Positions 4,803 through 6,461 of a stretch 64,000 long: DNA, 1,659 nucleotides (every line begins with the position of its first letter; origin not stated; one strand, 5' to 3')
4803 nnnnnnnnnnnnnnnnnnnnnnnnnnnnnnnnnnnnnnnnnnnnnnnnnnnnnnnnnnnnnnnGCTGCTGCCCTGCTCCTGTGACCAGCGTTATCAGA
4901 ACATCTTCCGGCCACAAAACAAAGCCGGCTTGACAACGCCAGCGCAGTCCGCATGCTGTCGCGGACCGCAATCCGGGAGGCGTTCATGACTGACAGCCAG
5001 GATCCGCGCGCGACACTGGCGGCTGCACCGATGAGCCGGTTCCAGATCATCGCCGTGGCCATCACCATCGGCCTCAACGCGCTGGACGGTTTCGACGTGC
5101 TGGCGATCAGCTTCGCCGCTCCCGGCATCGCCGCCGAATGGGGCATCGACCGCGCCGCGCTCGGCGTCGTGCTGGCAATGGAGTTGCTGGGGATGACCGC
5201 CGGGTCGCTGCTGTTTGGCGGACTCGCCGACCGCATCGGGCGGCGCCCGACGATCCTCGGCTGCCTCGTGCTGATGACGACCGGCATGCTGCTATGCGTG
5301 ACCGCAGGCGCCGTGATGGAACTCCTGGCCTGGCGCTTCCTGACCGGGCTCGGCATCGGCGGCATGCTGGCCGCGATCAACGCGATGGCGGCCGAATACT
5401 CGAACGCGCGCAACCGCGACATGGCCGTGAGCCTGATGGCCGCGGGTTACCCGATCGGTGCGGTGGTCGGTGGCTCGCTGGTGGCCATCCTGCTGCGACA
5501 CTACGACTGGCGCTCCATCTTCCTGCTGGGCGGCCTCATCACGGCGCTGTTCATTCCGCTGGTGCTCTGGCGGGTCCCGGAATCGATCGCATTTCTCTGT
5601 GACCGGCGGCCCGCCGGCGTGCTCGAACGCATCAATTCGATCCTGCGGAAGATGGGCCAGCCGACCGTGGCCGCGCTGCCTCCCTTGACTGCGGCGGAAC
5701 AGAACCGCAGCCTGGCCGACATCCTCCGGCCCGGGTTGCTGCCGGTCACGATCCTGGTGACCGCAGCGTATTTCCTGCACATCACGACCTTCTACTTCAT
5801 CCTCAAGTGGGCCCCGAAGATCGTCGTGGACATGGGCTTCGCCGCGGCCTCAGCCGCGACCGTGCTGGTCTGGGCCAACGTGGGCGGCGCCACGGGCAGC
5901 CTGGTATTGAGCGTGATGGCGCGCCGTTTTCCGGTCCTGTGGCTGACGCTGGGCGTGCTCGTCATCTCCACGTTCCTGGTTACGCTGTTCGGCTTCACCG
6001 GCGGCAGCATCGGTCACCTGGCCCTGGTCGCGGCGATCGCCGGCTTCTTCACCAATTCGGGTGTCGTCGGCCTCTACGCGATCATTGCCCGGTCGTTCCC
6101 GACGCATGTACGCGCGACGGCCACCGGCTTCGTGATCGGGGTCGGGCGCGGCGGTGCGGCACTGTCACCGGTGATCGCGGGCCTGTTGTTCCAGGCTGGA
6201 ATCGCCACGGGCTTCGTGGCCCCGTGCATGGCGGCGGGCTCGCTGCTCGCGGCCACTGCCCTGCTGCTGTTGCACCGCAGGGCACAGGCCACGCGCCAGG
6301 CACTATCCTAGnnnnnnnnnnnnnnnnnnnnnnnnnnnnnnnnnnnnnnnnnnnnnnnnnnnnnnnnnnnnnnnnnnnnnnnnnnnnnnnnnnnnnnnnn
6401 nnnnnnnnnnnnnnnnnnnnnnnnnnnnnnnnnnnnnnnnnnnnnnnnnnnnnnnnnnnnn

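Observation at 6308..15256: Complete four-component corrinoid methyl-transfer (O-demethylase-type) system with its own C1-THF oxidation genes, in a proteobacterial-looking anaerobic aromatic island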

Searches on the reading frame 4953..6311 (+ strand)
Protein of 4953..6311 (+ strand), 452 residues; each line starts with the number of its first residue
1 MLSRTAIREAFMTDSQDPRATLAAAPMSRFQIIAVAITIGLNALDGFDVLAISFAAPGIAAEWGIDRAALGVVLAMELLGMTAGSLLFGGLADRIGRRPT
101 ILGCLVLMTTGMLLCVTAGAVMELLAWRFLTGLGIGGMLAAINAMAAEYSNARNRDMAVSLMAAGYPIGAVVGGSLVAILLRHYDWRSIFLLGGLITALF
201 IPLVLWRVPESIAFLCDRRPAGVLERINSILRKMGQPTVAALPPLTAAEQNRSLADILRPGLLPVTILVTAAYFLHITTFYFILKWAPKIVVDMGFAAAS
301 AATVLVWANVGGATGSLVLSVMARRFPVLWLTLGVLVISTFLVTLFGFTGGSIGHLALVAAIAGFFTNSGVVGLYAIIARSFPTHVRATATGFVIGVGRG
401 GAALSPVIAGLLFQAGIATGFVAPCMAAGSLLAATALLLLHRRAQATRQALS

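Call 6: search_protein_families(library=pfam, proteins=[window:4953-6311:+])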
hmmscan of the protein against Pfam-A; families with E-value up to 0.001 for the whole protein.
window:4953-6311:+ (452 aa): 3 families
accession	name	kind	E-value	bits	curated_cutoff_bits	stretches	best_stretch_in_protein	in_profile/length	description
PF07690.21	MFS_1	-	4.2e-41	141.4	33.4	2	42-352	5-294/347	Major Facilitator Superfamily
PF00083.30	Sugar_tr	-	2.2e-22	80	22.3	1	69-401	47-398/452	Sugar (and other) transporter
PF06779.20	MFS_4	-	4.3e-11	43.2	26.3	1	57-209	17-172/364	Uncharacterised MFS-type transporter YbfB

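Call 22: search_protein_families(library=ncbifam, proteins=[window:4953-6311:+], max_evalue=1e-10)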
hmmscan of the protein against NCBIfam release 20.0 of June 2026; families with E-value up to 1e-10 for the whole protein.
window:4953-6311:+ (452 aa): 19 families
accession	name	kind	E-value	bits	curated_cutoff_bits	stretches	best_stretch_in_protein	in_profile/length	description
TIGR00895.1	2A0115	subfamily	2.9e-100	336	418.55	1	22-412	6-397/398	aromatic acid/H+ symport family MFS transporter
NF008586.0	PRK11551.1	equivalog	1.6e-58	198.6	410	1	29-448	11-403/406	3-(3-hydroxy-phenyl)propionate transporter MhpT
NF053517.1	HbztTptrPcaK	equivalog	3.1e-50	171.4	770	1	17-438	3-426/437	4-hydroxybenzoate transporter PcaK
NF003024.0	PRK03893.1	subfamily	7.5e-26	91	604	1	35-212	24-199/497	sialate:H+ symport family MFS transporter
TIGR00891.1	2A0112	subfamily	2.2e-25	89.6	552.9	1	44-414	23-389/405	sialate:H+ symport family MFS transporter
TIGR00893.1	2A0114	subfamily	8.6e-23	80.9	395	1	50-438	11-396/399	D-galactonate transporter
TIGR00898.1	2A0119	subfamily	2.1e-20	73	550.75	1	55-439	110-496/506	cation transport protein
NF008963.0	PRK12307.1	equivalog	1e-19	71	637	1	43-438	28-403/426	MFS transporter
TIGR00710.1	efflux_Bcr_CflA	subfamily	1.1e-17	64.6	200.9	1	55-211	27-183/385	Bcr/CflA family efflux MFS transporter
TIGR00880.1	2_A_01_02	superfamily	8.1e-17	61.7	131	1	74-208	4-138/141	multidrug resistance protein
NF008314.0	PRK11102.1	equivalog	1.3e-14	54.3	303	1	47-212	21-189/396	Bcr/CflA family multidrug efflux MFS transporter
TIGR01299.1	synapt_SV2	subfamily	2.2e-14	52.3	637.3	1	28-187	162-321/742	synaptic vesicle protein SV2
NF008270.1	PRK11043.1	equivalog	1.7e-13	50.4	430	1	59-207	31-179/382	purine nucleoside transporter PunC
TIGR00879.1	SP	subfamily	7.7e-13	47.8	237.8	1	23-392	46-450/510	sugar porter family MFS transporter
TIGR00881.1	2A0104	subfamily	1.5e-12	47.3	407.75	1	53-414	15-371/379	phosphoglycerate transporter protein PgtP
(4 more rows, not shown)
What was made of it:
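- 4953..6311 (+): Aromatic-acid/H+ symporter-family MFS transporter, convergent with the MT-I gene. Candidate importer of the methylated substrate; linked by adjacency only. TIGR00895 336 bits (cut-off 418.55); PcaK and MhpT models also hit (call 22).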
